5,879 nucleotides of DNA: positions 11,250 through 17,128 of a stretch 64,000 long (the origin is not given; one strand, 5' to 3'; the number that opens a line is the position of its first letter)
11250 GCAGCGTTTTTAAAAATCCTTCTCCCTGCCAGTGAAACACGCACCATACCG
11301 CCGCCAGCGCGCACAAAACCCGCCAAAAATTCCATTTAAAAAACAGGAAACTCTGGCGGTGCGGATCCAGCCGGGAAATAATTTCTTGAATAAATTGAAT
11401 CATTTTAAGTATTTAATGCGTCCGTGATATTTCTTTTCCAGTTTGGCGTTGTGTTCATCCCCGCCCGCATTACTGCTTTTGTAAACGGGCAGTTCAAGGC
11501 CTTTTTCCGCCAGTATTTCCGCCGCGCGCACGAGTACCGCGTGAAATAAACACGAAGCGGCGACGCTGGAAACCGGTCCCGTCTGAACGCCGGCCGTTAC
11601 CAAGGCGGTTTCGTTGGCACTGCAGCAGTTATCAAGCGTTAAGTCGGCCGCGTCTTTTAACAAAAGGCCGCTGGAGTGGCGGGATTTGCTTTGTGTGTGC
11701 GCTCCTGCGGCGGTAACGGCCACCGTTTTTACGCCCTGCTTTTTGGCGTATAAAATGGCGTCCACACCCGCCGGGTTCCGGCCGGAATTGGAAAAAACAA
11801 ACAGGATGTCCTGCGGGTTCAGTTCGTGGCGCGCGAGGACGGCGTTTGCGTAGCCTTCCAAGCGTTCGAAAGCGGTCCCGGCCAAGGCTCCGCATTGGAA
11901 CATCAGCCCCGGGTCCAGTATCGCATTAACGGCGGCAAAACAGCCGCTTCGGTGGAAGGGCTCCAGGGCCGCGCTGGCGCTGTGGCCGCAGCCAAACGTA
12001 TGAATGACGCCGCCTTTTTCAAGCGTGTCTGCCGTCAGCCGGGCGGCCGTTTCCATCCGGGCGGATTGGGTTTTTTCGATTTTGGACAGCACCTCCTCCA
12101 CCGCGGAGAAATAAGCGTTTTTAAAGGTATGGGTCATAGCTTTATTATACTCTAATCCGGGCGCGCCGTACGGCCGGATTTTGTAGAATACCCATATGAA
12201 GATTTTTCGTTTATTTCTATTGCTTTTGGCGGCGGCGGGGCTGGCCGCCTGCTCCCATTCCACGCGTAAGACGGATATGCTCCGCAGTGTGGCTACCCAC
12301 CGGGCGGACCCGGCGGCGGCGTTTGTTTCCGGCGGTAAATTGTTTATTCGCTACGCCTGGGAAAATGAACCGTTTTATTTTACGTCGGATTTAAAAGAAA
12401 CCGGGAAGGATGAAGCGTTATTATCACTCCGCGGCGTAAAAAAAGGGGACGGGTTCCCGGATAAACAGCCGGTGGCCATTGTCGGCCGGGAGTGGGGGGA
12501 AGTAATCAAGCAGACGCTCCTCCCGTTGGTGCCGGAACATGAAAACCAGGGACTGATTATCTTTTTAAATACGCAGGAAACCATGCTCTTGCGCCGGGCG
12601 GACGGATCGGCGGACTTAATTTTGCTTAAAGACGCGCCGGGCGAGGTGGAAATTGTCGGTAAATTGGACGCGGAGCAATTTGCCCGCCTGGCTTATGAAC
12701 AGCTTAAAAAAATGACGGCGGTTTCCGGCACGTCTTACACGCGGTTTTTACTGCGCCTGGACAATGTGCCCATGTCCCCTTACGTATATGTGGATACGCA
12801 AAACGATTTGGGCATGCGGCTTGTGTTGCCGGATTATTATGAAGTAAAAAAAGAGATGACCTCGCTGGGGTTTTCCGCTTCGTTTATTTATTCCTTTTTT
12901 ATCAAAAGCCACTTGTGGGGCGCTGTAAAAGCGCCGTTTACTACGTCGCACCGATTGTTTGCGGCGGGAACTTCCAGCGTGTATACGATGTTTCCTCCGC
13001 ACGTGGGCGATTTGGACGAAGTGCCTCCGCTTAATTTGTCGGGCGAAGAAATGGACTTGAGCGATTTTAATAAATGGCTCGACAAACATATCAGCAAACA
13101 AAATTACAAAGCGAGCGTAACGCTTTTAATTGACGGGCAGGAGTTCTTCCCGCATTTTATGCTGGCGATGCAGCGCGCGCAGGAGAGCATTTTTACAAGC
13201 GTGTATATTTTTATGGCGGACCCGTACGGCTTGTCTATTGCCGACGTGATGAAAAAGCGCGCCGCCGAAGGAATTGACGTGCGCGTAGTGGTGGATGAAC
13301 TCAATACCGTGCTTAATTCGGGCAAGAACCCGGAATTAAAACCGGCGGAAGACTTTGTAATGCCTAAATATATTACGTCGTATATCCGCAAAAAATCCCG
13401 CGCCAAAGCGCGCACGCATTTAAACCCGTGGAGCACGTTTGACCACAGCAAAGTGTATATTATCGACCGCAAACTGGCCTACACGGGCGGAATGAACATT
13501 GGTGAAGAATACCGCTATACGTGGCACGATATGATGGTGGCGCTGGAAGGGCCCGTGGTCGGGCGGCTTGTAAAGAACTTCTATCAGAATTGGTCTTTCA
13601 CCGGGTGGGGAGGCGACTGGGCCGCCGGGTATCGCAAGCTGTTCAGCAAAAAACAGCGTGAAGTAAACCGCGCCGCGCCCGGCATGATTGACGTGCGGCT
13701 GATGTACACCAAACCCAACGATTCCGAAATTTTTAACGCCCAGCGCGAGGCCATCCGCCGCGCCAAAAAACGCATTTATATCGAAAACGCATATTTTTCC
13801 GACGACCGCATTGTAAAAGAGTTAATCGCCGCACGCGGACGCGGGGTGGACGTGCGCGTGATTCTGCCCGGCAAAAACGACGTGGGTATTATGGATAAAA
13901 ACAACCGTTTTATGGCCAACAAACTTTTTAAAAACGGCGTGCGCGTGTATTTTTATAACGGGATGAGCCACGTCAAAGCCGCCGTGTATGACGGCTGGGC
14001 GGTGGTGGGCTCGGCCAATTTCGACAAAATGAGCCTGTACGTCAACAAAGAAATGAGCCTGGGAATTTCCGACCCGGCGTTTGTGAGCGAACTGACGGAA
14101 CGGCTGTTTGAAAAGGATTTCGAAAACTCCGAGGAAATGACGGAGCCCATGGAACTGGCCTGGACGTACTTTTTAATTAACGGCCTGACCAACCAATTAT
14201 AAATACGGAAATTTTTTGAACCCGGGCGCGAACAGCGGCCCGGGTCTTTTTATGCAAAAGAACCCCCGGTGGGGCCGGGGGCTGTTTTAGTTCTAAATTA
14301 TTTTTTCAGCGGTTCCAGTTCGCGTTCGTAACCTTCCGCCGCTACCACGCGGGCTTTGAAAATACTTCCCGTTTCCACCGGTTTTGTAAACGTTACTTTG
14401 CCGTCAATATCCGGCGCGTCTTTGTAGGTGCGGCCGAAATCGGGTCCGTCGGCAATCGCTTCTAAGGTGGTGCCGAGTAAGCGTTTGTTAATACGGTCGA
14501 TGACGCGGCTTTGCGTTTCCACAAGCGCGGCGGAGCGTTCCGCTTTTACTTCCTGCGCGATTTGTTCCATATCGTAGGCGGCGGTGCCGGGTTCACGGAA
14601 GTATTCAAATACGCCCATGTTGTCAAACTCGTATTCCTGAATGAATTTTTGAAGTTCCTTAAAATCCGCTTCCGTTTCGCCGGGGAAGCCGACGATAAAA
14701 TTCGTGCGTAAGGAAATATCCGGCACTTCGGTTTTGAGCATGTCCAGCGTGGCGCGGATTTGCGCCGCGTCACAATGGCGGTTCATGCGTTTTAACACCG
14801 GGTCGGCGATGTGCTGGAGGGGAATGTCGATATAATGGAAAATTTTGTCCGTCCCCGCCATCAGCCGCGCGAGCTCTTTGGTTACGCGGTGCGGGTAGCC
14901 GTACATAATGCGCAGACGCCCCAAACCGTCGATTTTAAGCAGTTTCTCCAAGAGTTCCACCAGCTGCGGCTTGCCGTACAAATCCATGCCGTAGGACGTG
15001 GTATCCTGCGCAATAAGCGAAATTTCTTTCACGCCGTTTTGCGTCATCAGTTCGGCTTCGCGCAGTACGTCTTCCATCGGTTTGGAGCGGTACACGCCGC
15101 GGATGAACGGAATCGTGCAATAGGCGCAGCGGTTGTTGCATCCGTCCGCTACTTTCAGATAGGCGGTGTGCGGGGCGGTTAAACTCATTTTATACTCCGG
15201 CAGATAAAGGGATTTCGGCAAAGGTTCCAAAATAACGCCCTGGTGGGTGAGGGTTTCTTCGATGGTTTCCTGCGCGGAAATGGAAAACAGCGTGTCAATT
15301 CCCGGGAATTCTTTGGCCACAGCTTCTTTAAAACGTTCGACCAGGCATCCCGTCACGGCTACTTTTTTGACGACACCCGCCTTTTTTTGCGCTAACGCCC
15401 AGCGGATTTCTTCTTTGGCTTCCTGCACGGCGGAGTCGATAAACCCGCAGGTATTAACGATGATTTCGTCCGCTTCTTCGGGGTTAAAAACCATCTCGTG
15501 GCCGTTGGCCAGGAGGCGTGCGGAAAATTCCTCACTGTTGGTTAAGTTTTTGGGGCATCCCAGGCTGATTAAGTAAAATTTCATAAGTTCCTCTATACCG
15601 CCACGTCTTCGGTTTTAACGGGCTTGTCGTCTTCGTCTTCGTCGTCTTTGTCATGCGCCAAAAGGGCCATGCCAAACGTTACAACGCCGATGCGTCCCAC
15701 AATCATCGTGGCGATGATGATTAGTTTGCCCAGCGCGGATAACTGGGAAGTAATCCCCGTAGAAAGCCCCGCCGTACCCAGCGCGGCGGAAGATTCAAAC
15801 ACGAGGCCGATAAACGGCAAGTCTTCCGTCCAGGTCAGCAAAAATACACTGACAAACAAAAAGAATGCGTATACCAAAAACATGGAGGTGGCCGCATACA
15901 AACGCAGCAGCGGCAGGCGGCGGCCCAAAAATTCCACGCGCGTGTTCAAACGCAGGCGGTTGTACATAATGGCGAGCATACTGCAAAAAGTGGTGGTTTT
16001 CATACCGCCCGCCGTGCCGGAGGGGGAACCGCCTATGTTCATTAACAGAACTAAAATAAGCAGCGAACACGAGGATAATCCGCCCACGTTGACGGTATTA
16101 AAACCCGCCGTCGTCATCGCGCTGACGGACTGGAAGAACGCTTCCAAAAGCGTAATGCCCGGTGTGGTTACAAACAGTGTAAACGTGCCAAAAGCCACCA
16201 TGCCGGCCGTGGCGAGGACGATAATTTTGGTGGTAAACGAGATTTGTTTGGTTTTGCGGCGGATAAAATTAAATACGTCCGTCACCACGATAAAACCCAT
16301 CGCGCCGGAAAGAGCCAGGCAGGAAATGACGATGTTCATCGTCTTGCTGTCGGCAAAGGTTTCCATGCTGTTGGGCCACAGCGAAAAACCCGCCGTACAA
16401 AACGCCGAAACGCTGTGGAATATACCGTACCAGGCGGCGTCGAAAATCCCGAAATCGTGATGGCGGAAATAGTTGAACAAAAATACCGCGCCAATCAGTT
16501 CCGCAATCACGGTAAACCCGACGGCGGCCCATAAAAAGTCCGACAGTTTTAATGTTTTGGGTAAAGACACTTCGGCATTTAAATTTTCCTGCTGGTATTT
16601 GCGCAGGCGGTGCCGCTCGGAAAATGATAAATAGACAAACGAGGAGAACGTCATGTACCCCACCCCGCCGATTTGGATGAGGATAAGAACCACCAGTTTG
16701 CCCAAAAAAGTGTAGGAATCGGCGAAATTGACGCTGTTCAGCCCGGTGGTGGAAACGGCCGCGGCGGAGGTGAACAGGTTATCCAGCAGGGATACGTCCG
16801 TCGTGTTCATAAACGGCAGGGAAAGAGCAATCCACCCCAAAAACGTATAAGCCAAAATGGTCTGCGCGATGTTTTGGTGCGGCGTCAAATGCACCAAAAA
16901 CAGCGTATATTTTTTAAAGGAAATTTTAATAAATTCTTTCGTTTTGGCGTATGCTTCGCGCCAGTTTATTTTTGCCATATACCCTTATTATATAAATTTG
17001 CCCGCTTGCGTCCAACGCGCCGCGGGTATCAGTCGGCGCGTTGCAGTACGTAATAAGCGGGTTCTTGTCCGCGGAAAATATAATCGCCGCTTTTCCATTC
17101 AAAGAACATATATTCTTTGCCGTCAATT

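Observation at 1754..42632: Six-copy promoter family whose -35/-10 spacer is a poly-T tract: candidate phase-variable pilin / surface-protein regulon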

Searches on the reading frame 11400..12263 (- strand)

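Call 70: search_protein_families(library=pfam, proteins=[window:11400-12263:-], max_evalue=0.0001)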
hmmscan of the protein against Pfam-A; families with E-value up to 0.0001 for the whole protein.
window:11400-12263:- (287 aa): 2 families
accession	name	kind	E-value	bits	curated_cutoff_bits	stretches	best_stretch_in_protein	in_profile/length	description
PF13580.11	SIS_2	-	1.4e-41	142.2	27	1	51-184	2-137/138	SIS domain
PF10740.15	DUF2529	-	3.3e-05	24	22.3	0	130-213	58-132/169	Domain of unknown function (DUF2529)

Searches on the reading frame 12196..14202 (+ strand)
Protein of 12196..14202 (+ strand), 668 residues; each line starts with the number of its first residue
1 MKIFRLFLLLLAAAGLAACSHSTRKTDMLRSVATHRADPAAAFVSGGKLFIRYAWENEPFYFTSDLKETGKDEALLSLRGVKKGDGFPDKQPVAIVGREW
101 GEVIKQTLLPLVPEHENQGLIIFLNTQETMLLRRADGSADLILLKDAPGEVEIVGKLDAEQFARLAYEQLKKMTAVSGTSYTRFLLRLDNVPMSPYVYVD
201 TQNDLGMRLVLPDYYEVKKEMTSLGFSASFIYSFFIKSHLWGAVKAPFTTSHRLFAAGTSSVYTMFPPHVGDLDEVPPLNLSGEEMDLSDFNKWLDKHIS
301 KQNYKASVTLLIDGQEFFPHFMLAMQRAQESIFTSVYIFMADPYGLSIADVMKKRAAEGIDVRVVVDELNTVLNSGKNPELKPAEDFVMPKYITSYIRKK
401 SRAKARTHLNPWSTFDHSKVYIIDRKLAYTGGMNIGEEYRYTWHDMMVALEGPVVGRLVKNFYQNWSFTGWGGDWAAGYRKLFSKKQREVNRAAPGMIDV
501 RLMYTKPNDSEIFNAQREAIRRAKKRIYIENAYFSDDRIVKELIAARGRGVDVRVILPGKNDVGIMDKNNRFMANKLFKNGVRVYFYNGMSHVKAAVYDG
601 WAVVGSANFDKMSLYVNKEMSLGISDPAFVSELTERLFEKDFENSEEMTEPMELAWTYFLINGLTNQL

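Call 11: search_protein_families(library=ncbifam, proteins=[window:12196-14202:+])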
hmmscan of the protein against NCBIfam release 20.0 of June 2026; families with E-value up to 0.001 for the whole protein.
window:12196-14202:+ (668 aa): 8 families
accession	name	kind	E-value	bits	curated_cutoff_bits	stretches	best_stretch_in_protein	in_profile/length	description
NF008427.0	PRK11263.1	equivalog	1.7e-44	152.6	281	1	306-653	9-352/409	cardiolipin synthase ClsB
TIGR04265.1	bac_cardiolipin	equivalog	4.3e-42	144.7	290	1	300-650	113-459/483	cardiolipin synthase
NF009107.0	PRK12452.1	equivalog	1.8e-34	119.4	787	1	305-649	139-484/509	cardiolipin synthase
NF038319.1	DISARM_DrmC_I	equivalog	8.3e-14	51.7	133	1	516-637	99-231/236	DISARM system phospholipase D-like protein DrmC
NF010490.0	PRK13912.1-1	equivalog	9e-09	35.6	211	1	503-621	21-136/159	nuclease NucT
NF010492.0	PRK13912.1-3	equivalog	1.1e-07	31.6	297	1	507-639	29-169/178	nuclease NucT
NF010493.0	PRK13912.1-4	equivalog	8.2e-05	22.6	351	0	520-640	36-163/171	nuclease NucT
NF010491.0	PRK13912.1-2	equivalog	9.4e-05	22.3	225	0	510-626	35-159/180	nuclease NucT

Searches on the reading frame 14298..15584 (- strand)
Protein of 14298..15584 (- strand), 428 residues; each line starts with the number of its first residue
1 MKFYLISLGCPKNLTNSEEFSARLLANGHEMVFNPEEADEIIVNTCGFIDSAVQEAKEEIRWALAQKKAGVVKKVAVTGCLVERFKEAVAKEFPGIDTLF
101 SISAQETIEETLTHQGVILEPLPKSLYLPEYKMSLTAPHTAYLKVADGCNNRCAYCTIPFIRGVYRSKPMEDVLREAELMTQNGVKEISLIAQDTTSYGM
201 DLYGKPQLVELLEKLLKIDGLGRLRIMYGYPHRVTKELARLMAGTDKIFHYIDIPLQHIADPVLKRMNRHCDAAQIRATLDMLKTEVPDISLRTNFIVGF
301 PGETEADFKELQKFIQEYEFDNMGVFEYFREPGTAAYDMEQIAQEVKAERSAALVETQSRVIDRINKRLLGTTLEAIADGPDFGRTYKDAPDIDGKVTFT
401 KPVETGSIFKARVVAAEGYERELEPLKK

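Call 70: search_protein_families(library=pfam, proteins=[window:14298-15584:-], max_evalue=0.0001)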
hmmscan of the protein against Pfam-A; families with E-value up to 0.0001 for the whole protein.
window:14298-15584:- (428 aa): 3 families
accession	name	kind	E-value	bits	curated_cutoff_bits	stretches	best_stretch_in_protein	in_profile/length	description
PF04055.27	Radical_SAM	-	7.5e-26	91.7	29.5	1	145-315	3-166/166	Radical SAM superfamily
PF00919.26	UPF0004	-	8.1e-22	77.5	27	1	2-100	1-97/98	Uncharacterized protein family UPF0004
PF18693.7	TRAM_2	-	2.2e-09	37.8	27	1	371-419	2-56/63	TRAM domain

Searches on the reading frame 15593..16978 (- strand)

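Call 11: search_protein_families(library=ncbifam, proteins=[window:15593-16978:-])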
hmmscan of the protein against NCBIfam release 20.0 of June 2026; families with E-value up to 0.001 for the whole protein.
window:15593-16978:- (461 aa): 3 families
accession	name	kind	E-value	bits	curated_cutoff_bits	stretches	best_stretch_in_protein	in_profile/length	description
TIGR00933.1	2a38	subfamily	2.7e-77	260.5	331.15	1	52-429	2-391/391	TrkH family potassium uptake protein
TIGR00934.2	2a38euk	subfamily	1.9e-13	49.7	441.9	1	260-317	53-114/834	TRK family potassium/sodium uptake transporter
NF008020.0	PRK10750.1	equivalog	1.1e-08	34.7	866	1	36-435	69-472/483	Trk system potassium transporter TrkH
